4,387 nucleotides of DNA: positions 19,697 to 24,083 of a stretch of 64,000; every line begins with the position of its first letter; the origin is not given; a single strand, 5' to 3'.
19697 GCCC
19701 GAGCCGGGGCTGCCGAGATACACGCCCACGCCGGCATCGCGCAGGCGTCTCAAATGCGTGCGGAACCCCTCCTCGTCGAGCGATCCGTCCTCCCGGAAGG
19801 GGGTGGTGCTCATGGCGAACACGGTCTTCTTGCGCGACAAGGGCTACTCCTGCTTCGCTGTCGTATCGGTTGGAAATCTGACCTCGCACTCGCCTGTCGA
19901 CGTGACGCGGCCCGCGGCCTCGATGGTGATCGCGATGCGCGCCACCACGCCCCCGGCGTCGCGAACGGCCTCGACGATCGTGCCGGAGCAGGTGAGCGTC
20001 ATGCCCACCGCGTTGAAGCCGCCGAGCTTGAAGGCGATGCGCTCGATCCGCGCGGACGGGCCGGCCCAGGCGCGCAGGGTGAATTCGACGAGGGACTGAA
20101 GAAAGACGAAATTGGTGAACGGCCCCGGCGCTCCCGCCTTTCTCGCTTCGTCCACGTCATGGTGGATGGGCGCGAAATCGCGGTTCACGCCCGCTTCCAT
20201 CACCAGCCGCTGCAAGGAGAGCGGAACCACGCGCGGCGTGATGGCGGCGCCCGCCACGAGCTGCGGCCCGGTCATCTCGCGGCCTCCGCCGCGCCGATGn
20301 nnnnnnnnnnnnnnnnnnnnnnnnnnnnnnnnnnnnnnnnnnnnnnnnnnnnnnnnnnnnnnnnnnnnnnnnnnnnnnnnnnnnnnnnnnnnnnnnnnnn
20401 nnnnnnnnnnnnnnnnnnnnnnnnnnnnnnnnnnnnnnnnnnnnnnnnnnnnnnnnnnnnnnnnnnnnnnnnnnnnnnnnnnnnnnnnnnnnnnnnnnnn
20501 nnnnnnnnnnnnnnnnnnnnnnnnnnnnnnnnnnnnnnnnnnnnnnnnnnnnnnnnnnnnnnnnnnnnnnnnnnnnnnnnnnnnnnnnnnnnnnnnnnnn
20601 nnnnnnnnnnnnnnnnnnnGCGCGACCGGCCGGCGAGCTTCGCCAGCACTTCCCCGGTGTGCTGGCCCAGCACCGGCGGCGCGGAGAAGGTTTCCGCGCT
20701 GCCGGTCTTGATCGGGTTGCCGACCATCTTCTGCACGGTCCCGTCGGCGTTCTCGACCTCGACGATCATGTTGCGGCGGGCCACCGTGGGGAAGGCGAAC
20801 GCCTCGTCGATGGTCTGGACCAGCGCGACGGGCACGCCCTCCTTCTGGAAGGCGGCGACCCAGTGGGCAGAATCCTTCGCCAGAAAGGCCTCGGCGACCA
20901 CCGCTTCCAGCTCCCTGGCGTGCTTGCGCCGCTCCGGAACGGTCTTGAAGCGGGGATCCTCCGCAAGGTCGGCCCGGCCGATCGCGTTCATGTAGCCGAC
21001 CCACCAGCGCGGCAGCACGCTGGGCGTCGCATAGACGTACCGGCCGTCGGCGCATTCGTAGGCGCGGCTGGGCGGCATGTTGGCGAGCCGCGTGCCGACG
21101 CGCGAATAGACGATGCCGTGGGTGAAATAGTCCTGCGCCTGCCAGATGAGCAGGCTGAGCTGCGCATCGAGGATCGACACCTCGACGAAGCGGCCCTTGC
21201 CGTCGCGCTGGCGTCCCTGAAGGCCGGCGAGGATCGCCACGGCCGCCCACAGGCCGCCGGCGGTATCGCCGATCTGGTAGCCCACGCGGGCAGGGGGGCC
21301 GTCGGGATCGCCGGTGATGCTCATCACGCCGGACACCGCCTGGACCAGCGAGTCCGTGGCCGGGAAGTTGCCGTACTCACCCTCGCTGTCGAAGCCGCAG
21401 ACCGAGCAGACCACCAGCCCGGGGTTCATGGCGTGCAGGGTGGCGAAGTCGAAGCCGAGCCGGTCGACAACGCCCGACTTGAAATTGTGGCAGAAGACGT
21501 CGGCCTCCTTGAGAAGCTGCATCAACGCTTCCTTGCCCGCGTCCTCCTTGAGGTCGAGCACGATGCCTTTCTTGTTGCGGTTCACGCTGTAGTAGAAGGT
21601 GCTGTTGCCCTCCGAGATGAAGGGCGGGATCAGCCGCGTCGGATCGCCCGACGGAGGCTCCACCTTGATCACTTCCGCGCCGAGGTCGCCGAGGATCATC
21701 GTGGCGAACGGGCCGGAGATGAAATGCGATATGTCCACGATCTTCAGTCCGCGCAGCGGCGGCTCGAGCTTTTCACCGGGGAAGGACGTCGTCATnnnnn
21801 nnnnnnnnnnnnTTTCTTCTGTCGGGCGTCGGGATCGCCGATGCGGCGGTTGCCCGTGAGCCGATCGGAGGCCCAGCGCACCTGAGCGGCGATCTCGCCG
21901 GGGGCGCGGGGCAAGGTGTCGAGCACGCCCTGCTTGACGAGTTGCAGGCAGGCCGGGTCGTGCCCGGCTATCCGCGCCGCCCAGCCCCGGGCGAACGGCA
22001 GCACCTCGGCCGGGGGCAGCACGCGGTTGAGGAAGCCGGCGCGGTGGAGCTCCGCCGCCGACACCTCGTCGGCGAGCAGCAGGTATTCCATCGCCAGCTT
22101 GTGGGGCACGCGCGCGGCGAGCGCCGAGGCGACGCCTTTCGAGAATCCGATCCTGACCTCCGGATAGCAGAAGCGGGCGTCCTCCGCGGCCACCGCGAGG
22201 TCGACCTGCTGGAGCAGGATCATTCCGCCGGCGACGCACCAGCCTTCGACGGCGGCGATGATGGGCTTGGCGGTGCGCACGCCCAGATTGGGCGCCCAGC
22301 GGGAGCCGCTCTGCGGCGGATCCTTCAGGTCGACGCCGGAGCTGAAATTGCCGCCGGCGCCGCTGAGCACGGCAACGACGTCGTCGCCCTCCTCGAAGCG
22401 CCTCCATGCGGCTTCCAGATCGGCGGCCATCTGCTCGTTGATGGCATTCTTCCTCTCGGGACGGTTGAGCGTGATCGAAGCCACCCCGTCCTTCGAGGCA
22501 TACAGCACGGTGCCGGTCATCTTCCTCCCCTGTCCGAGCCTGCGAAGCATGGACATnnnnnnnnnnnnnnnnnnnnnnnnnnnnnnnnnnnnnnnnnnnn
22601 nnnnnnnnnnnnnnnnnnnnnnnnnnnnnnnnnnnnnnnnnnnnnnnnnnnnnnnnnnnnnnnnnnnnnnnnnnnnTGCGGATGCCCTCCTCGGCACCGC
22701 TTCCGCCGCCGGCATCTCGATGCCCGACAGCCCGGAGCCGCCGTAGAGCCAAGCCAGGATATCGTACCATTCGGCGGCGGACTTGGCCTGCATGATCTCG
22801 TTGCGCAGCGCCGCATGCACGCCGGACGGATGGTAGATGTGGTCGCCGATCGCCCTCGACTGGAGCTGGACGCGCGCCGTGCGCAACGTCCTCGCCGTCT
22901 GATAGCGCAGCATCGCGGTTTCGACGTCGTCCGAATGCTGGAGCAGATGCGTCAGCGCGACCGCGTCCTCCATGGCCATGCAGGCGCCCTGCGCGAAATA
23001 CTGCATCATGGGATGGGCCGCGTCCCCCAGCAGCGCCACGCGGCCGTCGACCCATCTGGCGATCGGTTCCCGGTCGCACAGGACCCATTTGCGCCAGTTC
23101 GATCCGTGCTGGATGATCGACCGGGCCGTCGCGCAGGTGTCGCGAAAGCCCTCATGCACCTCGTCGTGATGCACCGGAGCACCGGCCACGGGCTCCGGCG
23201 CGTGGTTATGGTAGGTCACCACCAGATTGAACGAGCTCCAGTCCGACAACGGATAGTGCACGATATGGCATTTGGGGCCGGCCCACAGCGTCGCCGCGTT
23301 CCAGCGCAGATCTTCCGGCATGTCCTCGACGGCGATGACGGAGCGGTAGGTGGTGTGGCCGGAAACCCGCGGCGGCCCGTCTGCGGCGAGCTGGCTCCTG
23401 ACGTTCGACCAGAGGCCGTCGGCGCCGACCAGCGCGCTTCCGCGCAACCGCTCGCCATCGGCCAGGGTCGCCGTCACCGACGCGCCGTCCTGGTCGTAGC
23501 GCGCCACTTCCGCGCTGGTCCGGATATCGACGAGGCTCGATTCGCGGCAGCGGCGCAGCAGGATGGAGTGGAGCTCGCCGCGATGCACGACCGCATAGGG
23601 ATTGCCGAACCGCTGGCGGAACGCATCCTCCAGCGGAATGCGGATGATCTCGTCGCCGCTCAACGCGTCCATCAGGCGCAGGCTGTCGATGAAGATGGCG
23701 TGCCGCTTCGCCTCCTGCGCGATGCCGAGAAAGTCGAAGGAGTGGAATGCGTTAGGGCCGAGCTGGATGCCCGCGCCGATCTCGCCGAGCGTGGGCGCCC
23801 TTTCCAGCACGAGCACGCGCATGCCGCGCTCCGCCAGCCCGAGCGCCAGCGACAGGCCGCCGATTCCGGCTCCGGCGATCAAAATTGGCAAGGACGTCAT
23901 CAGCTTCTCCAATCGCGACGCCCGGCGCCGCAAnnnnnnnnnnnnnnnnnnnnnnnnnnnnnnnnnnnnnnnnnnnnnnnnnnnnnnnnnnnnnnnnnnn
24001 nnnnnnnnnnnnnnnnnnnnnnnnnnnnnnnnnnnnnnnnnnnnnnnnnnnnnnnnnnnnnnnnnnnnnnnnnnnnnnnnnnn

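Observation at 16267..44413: A 28-kb MarR regulon readable from the DNA: about 7 copies of ATCAG-YATR-CTGAT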

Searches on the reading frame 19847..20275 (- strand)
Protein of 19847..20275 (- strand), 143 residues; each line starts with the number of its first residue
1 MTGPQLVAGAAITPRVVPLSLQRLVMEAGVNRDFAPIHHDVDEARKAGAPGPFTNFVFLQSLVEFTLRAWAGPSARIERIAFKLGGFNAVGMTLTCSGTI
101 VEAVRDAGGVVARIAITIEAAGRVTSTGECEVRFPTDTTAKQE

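Call 5: search_protein_families(library=pfam, proteins=[window:19847-20275:-])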
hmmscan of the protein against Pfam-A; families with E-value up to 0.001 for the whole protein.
window:19847-20275:- (143 aa): 0 families

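Call 25: search_protein_families(library=ncbifam, proteins=[window:19847-20275:-], max_evalue=0.00001)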
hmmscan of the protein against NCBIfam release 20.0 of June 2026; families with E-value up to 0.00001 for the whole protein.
window:19847-20275:- (143 aa): 0 families

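Call 42: search_protein_families(library=pfam, proteins=[window:19847-20275:-], max_evalue=0.01)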
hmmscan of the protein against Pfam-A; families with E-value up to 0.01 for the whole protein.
window:19847-20275:- (143 aa): 1 family
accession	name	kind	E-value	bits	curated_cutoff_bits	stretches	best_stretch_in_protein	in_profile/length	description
PF01575.25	MaoC_dehydratas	-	0.0027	17.7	27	1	17-96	16-97/123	MaoC like domain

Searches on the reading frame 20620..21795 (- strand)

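Call 5: search_protein_families(library=pfam, proteins=[window:20620-21795:-])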
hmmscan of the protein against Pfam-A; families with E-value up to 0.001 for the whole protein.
window:20620-21795:- (392 aa): 1 family
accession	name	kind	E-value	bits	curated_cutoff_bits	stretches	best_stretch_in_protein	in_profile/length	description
PF02515.22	CoA_transf_3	-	1.8e-116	389.7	23.3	1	14-380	1-366/366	CoA-transferase family III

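Call 25: search_protein_families(library=ncbifam, proteins=[window:20620-21795:-], max_evalue=0.00001)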
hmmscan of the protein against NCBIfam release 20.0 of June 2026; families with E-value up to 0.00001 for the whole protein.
window:20620-21795:- (392 aa): 7 families
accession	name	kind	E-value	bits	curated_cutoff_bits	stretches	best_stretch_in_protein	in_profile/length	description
NF052585.1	SucGlutTfsCaiB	equivalog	1.2e-78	264.4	750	1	10-388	4-389/394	succinate--glutarate CoA-transferase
NF008511.0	PRK11430.1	equivalog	5.9e-75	252.8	522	1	11-373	7-363/381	CoA:oxalate CoA-transferase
NF003809.0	PRK05398.1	subfamily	1.7e-72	244.3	442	2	13-216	4-208/416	formyl-CoA transferase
NF041294.1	Scnl_mescCoAtase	equivalog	4.6e-71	239.9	700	1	14-384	4-380/381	succinyl-CoA:mesaconate CoA-transferase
TIGR03253.1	oxalate_frc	equivalog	8.9e-69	232.2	504.2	2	13-216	3-207/416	formyl-CoA transferase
NF002914.1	PRK03525.1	equivalog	5.9e-36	124.2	413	1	13-387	9-381/400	L-carnitine CoA-transferase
TIGR04253.1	mesacon_CoA_iso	equivalog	1e-15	57.7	725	1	14-391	3-387/403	2-methylfumaryl-CoA isomerase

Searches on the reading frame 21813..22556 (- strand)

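Call 5: search_protein_families(library=pfam, proteins=[window:21813-22556:-])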
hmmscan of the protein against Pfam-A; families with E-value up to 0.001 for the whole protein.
window:21813-22556:- (248 aa): 2 families
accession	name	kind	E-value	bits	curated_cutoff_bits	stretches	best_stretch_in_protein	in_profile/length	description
PF00378.25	ECH_1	-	1.1e-36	127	27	1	22-212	3-206/251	Enoyl-CoA hydratase/isomerase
PF16113.10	ECH_2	-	1.6e-19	71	27.2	1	26-185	2-177/335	Enoyl-CoA hydratase/isomerase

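Call 25: search_protein_families(library=ncbifam, proteins=[window:21813-22556:-], max_evalue=0.00001)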
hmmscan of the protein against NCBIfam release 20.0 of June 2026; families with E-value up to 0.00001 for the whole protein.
window:21813-22556:- (248 aa): 66 families (the best 25 are shown)
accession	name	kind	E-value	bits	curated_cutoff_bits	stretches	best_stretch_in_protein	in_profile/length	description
NF051848.1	EnCoAHydtEchA19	equivalog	6.6e-43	147.1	400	1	20-214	5-215/258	enoyl-CoA hydratase EchA19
NF006100.0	PRK08252.1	subfamily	2.9e-42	145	282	1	14-212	2-209/254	crotonase/enoyl-CoA hydratase family protein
NF006140.0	PRK08290.1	subfamily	1.7e-41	142.3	280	2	96-213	122-239/292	enoyl-CoA hydratase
NF005864.0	PRK07799.1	equivalog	8e-35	120.3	316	1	20-214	13-223/266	crotonase/enoyl-CoA hydratase family protein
NF042430.2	EnCoAhydt_DpgD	equivalog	3.3e-34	118.5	400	1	19-218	1-219/258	enoyl-CoA-hydratase DpgD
NF004840.0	PRK06190.1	equivalog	3.8e-31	108.6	253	1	14-211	3-213/260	enoyl-CoA hydratase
NF006108.0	PRK08259.1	equivalog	6.5e-31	107.8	273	1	16-214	4-213/256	crotonase/enoyl-CoA hydratase family protein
NF006008.0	PRK08139.1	equivalog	2.6e-30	105.9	313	2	94-209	102-218/266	enoyl-CoA hydratase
NF005126.0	PRK06563.1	subfamily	4.6e-30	104.8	261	1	13-215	5-221/263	crotonase/enoyl-CoA hydratase family protein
NF005073.0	PRK06495.1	subfamily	5.7e-30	104.5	296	1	21-211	10-211/257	enoyl-CoA hydratase/isomerase family protein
NF046063.1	oxepin_alt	equivalog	5.8e-30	104.6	300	2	95-211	94-212/254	oxepin-CoA hydrolase, alternative type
NF006588.0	PRK09120.1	equivalog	6e-30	104.4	276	1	15-211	8-221/276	p-hydroxycinnamoyl CoA hydratase/lyase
NF004634.0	PRK05980.1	equivalog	4.5e-29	101.6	375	2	96-206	100-212/263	crotonase/enoyl-CoA hydratase family protein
NF006007.0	PRK08138.1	subfamily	4.8e-28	98.2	355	1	18-212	11-216/261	enoyl-CoA hydratase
NF004794.0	PRK06142.1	equivalog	6.7e-28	98.1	308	2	95-209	108-225/273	crotonase/enoyl-CoA hydratase family protein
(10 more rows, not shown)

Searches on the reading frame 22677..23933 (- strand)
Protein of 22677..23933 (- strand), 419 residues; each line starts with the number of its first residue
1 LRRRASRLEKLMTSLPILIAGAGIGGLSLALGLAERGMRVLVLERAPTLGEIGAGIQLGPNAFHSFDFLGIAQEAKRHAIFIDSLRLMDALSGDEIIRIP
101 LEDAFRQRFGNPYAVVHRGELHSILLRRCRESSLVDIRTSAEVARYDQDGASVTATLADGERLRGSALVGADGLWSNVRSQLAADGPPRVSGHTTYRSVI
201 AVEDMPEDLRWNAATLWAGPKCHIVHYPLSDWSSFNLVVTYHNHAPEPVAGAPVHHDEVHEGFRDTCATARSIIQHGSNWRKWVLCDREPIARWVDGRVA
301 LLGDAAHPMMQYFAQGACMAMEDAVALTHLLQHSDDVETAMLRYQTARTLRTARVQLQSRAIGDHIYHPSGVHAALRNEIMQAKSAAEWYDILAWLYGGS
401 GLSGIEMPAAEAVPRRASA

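Call 5: search_protein_families(library=pfam, proteins=[window:22677-23933:-])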
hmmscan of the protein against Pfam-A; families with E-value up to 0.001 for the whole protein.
window:22677-23933:- (419 aa): 7 families
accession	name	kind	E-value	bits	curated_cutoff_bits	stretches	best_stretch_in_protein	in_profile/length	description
PF01494.25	FAD_binding_3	-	3e-29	102.8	22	1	16-352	3-342/349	FAD binding domain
PF01266.30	DAO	-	1.9e-09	37.9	27.9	1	17-51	2-36/353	FAD dependent oxidoreductase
PF05834.18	Lycopene_cycl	-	6.6e-08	32.5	23.4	1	17-178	2-145/380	Lycopene cyclase protein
PF13450.12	NAD_binding_8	-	2.5e-06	28.1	21.9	1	19-50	1-32/68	NAD(P)-binding Rossmann-like domain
PF07992.20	Pyr_redox_2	-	7.6e-05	22.7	26.1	0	17-48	3-34/291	Pyridine nucleotide-disulphide oxidoreductase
PF00890.30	FAD_binding_2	-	9.7e-05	22.2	20.4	1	17-48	2-33/414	FAD binding domain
PF01946.23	Thi4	-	0.0009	19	26.2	0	8-65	12-66/235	Thi4 family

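Call 25: search_protein_families(library=ncbifam, proteins=[window:22677-23933:-], max_evalue=0.00001)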
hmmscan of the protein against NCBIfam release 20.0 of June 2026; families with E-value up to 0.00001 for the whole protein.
window:22677-23933:- (419 aa): 52 families (the best 25 are shown)
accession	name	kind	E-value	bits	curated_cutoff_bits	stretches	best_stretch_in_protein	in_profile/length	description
NF006021.0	PRK08163.1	equivalog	6.5e-167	555.6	459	1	14-400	5-390/398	3-hydroxybenzoate 6-monooxygenase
NF005062.0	PRK06475.1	equivalog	1.8e-71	241.1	524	1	13-398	2-392/401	FAD-binding protein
NF005313.0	PRK06847.1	subfamily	3e-57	194.3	372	1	17-381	7-368/375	hypothetical protein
NF005720.0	PRK07538.1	subfamily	1.6e-56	192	400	1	16-363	4-365/418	hypothetical protein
NF005243.0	PRK06753.1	equivalog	2.4e-50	171.5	365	1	17-383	3-355/374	hypothetical protein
NF033623.1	urate_HpxO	equivalog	1.2e-49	169.2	500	1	17-368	2-348/381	FAD-dependent urate hydroxylase HpxO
NF005566.0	PRK07236.1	subfamily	8.1e-35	120.4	333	2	12-230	4-211/386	hypothetical protein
TIGR03219.1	salicylate_mono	equivalog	5.8e-33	114.1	446.35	2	115-368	101-374/414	salicylate 1-monooxygenase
NF005761.0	PRK07588.1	equivalog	5.6e-26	91.4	454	1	17-393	3-376/392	FAD-binding domain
NF004829.0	PRK06183.1-3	subfamily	3.5e-25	88.7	390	2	11-184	5-183/520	bifunctional 3-(3-hydroxy-phenyl)propionate/3-hydroxycinnamic acid hydroxylase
TIGR01988.1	Ubi-OHases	subfamily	2.5e-23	82.5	224.65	1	17-359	2-346/387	ubiquinone biosynthesis hydroxylase, UbiH/UbiF/VisC/COQ6 family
NF005691.0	PRK07494.1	equivalog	1.1e-21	76.9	459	1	13-181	7-173/404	UbiH/UbiF family hydroxylase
NF004832.0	PRK06184.1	subfamily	4.2e-20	72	476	1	14-327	6-314/506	hypothetical protein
TIGR01984.1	UbiH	equivalog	1.8e-18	66.6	392.2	1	17-349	2-331/382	2-octaprenyl-6-methoxyphenyl hydroxylase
NF005452.0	PRK07045.1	equivalog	2.2e-18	66.4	397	1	16-348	7-340/388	putative monooxygenase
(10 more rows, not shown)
